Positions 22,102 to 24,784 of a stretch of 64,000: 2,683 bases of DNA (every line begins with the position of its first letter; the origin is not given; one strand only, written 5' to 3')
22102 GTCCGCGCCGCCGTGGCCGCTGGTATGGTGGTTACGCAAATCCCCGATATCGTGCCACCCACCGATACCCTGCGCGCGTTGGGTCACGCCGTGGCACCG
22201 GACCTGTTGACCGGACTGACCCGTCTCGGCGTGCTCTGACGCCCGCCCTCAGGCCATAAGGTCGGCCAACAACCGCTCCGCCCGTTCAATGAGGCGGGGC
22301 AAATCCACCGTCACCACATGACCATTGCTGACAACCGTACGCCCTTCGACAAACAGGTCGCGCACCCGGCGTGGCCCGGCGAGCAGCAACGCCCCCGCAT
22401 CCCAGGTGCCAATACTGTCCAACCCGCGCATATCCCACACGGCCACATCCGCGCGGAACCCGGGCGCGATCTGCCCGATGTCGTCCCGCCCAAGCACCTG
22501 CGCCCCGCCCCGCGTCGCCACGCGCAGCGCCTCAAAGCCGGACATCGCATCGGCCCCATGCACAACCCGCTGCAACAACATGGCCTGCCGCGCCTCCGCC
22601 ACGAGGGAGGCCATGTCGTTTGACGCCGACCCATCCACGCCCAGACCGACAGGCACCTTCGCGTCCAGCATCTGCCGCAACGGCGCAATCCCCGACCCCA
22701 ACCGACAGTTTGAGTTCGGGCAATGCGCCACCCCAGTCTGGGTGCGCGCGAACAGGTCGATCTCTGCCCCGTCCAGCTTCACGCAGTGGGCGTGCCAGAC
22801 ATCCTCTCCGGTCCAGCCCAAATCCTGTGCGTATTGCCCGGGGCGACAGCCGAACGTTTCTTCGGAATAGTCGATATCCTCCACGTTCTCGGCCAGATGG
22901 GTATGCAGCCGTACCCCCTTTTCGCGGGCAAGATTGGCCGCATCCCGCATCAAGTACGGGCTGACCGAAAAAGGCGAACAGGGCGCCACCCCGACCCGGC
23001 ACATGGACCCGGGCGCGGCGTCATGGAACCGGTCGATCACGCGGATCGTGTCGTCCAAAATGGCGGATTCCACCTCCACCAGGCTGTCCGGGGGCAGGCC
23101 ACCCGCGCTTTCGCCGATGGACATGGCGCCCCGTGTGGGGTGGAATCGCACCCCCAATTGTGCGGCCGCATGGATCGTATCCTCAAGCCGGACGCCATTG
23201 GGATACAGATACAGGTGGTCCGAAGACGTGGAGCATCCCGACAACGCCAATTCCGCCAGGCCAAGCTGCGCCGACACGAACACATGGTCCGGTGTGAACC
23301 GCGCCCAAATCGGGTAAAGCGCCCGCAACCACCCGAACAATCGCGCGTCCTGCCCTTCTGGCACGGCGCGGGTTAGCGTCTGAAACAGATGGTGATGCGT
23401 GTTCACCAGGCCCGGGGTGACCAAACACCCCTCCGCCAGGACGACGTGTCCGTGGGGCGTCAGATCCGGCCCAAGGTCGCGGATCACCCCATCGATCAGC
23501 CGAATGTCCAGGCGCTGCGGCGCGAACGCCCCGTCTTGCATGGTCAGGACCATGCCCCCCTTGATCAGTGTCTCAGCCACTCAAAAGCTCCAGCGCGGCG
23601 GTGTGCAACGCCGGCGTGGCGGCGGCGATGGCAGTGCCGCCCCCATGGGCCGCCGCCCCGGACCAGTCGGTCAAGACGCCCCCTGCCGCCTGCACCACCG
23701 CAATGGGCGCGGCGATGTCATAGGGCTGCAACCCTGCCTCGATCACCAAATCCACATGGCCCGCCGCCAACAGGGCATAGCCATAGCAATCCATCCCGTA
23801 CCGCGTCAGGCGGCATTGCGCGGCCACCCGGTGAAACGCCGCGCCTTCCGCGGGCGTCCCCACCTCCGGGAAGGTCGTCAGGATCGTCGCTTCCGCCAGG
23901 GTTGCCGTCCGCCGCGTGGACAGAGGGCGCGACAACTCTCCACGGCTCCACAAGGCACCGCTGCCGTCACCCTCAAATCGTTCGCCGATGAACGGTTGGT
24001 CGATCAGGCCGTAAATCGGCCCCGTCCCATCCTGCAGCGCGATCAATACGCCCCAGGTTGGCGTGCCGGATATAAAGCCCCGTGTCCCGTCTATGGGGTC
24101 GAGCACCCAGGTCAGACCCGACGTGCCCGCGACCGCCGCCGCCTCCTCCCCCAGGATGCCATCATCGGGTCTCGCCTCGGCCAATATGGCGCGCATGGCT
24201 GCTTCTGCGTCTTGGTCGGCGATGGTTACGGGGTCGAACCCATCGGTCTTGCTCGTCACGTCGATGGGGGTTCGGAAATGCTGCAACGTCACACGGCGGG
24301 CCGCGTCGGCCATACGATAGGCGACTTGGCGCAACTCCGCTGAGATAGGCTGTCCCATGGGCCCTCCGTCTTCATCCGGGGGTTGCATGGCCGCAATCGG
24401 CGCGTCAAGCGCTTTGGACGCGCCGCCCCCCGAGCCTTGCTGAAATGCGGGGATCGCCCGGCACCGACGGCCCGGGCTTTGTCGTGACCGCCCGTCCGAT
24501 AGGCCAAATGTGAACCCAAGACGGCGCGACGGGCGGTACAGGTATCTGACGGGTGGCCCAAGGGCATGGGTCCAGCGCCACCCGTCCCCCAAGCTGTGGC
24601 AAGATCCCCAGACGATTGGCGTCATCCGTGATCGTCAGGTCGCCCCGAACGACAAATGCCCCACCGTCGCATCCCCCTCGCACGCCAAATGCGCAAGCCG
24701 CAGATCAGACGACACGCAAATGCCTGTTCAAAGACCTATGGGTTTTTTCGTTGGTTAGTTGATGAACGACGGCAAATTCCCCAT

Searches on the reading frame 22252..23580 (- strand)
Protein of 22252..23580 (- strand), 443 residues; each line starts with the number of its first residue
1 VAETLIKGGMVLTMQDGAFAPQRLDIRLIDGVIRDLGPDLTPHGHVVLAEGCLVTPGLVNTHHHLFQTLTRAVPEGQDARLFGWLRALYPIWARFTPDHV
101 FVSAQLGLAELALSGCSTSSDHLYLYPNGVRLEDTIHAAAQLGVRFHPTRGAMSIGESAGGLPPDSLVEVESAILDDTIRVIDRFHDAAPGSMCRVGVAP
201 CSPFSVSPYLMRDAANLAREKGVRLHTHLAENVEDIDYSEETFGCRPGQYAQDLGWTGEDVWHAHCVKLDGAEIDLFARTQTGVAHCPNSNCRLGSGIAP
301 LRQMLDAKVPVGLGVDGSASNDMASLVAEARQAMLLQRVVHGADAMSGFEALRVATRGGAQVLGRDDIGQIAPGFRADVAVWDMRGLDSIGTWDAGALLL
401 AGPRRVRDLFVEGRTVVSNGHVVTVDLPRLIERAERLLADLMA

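Call 69: search_protein_families(library=pfam, proteins=[window:22252-23580:-], max_evalue=0.0001)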
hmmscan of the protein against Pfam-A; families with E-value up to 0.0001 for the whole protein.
window:22252-23580:- (443 aa): 2 families
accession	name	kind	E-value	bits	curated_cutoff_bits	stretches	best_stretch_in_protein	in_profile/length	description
PF01979.26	Amidohydro_1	-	1.1e-52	179.8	25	1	53-416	1-345/345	Amidohydrolase family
PF07969.17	Amidohydro_3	-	8.9e-18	65.4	29.7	1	211-416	264-471/472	Amidohydrolase family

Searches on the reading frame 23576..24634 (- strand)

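Call 69: search_protein_families(library=pfam, proteins=[window:23576-24634:-], max_evalue=0.0001)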
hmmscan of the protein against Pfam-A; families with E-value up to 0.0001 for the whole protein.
window:23576-24634:- (353 aa): 1 family
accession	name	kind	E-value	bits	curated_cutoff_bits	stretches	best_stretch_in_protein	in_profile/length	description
PF00459.30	Inositol_P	-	1e-49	169.9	27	1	100-349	4-264/271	Inositol monophosphatase family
